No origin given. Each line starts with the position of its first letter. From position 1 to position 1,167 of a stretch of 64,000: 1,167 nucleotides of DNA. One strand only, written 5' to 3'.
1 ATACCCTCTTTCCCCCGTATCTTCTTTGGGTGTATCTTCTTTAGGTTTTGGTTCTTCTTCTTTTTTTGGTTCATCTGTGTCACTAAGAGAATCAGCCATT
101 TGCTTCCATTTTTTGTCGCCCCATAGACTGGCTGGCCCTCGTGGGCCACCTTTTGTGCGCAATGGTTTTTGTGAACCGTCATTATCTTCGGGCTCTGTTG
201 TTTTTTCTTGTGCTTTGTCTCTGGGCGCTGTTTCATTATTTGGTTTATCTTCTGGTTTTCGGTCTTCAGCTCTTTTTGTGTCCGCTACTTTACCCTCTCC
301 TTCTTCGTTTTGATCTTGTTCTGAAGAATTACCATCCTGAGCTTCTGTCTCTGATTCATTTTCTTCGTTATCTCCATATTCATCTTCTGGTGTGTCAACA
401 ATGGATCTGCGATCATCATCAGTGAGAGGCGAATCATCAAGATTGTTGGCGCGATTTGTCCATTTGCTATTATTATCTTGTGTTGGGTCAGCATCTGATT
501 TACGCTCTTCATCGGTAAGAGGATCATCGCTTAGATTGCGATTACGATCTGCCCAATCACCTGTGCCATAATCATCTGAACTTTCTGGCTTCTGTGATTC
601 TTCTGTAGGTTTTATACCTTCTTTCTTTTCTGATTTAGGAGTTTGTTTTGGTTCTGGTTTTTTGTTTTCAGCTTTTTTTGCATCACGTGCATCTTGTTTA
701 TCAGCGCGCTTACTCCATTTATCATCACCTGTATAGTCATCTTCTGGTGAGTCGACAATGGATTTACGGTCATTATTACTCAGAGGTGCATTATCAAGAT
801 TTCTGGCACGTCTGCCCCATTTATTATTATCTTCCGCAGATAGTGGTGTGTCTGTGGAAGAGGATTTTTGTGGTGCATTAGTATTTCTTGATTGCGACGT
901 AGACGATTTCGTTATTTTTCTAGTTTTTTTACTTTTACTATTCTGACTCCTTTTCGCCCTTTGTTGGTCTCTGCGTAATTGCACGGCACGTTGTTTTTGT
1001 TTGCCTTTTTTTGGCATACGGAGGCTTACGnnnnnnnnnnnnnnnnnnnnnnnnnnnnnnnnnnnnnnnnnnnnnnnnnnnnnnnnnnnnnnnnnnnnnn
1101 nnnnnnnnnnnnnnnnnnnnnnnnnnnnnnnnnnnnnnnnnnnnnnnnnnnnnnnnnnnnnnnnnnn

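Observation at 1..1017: Edge-truncated ORF missed by the ORF track: disordered, highly charged repeat protein downstream of the Clp ATPase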

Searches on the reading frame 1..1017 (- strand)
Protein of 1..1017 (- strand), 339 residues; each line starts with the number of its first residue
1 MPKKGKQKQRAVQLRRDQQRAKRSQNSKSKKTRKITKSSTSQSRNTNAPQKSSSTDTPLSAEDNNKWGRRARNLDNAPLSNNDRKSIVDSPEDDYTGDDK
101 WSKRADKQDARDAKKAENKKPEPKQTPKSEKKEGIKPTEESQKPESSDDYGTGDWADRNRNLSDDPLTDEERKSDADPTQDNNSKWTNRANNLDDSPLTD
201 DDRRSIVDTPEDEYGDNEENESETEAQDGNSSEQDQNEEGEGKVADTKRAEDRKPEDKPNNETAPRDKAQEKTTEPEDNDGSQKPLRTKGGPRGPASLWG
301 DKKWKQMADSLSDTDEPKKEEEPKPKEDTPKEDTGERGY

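Call 8: search_protein_families(library=pfam, proteins=[window:1-1017:-], max_evalue=0.01)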
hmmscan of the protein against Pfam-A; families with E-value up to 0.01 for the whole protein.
window:1-1017:- (339 aa): 0 families

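Call 12: find_homologous_proteins(query=window:1-1017:-, max_evalue=0.01)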
Query window:1-1017:-: 1916 candidates shared short words with the query, none scored E <= 0.01.

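Call 51: predict_structure(protein=window:1-1017:-)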
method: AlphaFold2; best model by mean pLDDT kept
length: 339 residues; sequences in the alignment: 1
mean_pLDDT: 52.1   pTM: 0.18
mean pLDDT of the five models: 52.1, 48.5, 47.6, 46.0, 46.0
residues with pLDDT >= 90: 0; 70-90: 13; 50-70: 205; < 50: 121
segments of 3 or more residues with pLDDT < 50: 36-57, 137-141, 145-148, 175-177, 198-200, 227-231, 233-236, 238-242, 260-263, 273-275, 277-281
pLDDT, mean of each block of 10 residues (from residue 1): 60 79 63 49 42 45 53 53 52 52 53 54 52 51 48 51 50 50 51 52 52 51 47 48 49 51 48 43 51 52 53 53 56 56
secondary structure, 60 per line:
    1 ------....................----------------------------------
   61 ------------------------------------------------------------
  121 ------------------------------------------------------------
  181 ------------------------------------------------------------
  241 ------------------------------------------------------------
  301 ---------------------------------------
elements in order: H7-26

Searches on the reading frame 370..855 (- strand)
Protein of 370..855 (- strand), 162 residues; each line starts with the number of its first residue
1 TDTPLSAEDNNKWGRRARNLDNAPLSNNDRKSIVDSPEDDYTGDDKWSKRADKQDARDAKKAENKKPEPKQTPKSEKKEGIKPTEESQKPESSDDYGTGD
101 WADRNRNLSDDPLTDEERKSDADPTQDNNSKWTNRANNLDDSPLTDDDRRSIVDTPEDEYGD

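Call 27: search_protein_representatives(protein=window:370-855:-)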
Query: 162 residues. Proteins with E-value up to 0.001 (for the whole library): 1; up to 1e-10: 0; up to 1e-30: 0. The best 1 are listed.
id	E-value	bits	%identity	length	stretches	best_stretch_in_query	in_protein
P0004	1.4e-05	41.9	44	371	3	98-150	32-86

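Call 30: search_protein_families(library=pfam, proteins=[P0004], max_evalue=1)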
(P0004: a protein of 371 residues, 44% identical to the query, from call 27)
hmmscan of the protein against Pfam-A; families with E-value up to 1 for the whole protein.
P0004 (371 aa): 23 families
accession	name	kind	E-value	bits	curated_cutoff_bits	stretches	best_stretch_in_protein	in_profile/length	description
PF07926.17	TPR_MLP1_2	-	0.012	16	36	1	314-369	57-112/129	TPR/MLP1/MLP2-like protein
PF25764.1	KIF21A_4th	-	0.012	15.7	33.1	1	314-368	61-119/183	KIF21A-like domain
PF25672.1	BBH37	-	0.018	15.5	27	1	314-363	75-123/184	BBH37 helical domain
PF10498.14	IFT57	-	0.018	14.4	40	1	297-370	226-299/360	Intra-flagellar transport protein 57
PF20990.2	DUF2207_C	-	0.019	15.1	33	1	206-323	83-199/247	Predicted membrane protein (DUF2207) C-terminal domain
PF19009.6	DUF5738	-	0.022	14.5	25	1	255-360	66-173/250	Domain of unknown function (DUF5738)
PF17749.6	MIP-T3_C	-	0.03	14.8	25.8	1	298-370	55-127/154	Microtubule-binding protein MIP-T3 C-terminal region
PF07889.17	DUF1664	-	0.031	14.7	34.6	1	303-370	37-104/124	Protein of unknown function (DUF1664)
PF01576.24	Myosin_tail_1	-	0.045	12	38.1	2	321-369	373-421/1081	Myosin tail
PF23868.1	Mmc1_C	-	0.055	13.5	27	1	223-302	87-144/175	Mmc1 C-terminal domain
PF11272.13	DUF3072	-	0.088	13.1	27.5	0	176-185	11-20/56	Protein of unknown function (DUF3072)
PF13829.11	DUF4191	-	0.12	12.2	30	1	268-340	25-98/219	Domain of unknown function (DUF4191)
PF04513.17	Baculo_PEP_C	-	0.13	12.7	38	1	314-370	27-84/140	Baculovirus polyhedron envelope protein, PEP, C terminus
PF10473.14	CENP-F_leu_zip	-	0.15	12.5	34.5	1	312-370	36-97/140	Leucine-rich repeats of kinetochore protein Cenp-F/LEK1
PF03938.19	OmpH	-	0.16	12.6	32.4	1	315-368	27-84/141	Outer membrane protein (OmpH-like)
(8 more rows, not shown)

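Call 33: find_encoding_contigs(protein=P0004, flank=8000, max_places=4)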
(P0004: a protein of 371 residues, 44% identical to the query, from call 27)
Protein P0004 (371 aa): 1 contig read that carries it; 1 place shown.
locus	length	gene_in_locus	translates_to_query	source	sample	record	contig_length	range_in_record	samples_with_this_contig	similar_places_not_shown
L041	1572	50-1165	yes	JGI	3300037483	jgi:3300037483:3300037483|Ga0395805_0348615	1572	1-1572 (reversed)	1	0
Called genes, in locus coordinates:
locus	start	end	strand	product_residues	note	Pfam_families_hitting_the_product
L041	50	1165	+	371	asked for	-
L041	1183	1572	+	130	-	?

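Call 75: predict_structure(protein=P0004)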
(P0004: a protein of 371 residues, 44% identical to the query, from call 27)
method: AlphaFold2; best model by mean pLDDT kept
length: 371 residues; sequences in the alignment: 1
mean_pLDDT: 67.1   pTM: 0.42
mean pLDDT of the five models: 67.1, 66.7, 64.2, 63.4, 59.0
residues with pLDDT >= 90: 115; 70-90: 52; 50-70: 74; < 50: 130
segments of 3 or more residues with pLDDT < 50: 1-7, 29-32, 45-63, 72-97, 105-148, 174-182, 186-190
pLDDT, mean of each block of 10 residues (from residue 1): 45 54 50 52 49 42 48 43 38 47 44 36 36 40 42 51 61 46 49 72 90 95 96 96 97 94 89 89 78 61 84 91 96 96 96 96 93 85
secondary structure, 60 per line:
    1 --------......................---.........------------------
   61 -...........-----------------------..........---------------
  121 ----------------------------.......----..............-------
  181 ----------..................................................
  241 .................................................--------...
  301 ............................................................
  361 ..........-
elements in order: H9-30 H34-42 H62-72 H96-105 H149-155 H160-173 H191-289 H298-370

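Call 86: search_protein_families(library=phrogs, proteins=[window:370-855:-, P0004], max_evalue=0.1)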
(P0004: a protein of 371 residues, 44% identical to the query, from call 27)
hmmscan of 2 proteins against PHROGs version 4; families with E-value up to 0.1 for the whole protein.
window:370-855:- (162 aa): 1 family
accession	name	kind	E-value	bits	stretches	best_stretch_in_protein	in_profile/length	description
phrog_16109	-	unknown function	0.054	14.9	0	21-49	20-48/55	-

P0004 (371 aa): 17 families
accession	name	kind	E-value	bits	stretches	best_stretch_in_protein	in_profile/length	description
phrog_1535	-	tail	6.6e-05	22.2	1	170-367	49-192/1152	tail length tape measure protein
phrog_9310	-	unknown function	0.0081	17.6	1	266-336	7-79/80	-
phrog_89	-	lysis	0.009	17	1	270-366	6-88/143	Rz-like spanin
phrog_5105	-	unknown function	0.011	16.8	1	320-369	32-82/159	-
phrog_77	-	DNA, RNA and nucleotide metabolism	0.015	14.8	1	201-369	643-779/967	SbcC-like subunit of palindrome specific endonuclease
phrog_6440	-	unknown function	0.016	16.2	1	270-369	6-106/186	-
phrog_21066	-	unknown function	0.016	16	1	304-370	82-144/228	-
phrog_6631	-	unknown function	0.017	15.7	1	311-369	57-111/251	-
phrog_8191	-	unknown function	0.02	15.4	1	288-367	85-163/242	-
phrog_1686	-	tail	0.023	13.5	1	149-370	544-696/1224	tail length tape measure protein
phrog_24338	-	unknown function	0.024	15.8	0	322-359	19-56/65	-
phrog_5328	-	unknown function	0.034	15.6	0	315-365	24-74/101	-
phrog_34316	-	unknown function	0.041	14.4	1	286-371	57-141/221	-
phrog_12299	-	unknown function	0.054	14.8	0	240-281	22-62/65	-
phrog_199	-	lysis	0.057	13.1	1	271-363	72-168/545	holin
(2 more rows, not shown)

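Call 94: find_related_loci(query=P0004, collection=viral_contigs, flank=6000)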
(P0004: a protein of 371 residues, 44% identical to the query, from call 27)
Query P0004 (371 aa) in viral_contigs; peptide patterns used: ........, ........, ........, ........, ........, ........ (x = any residue, [..] = any of these).
2 stretches matched a pattern, but none encodes a relative of the query by tblastn (E <= 1e-3).
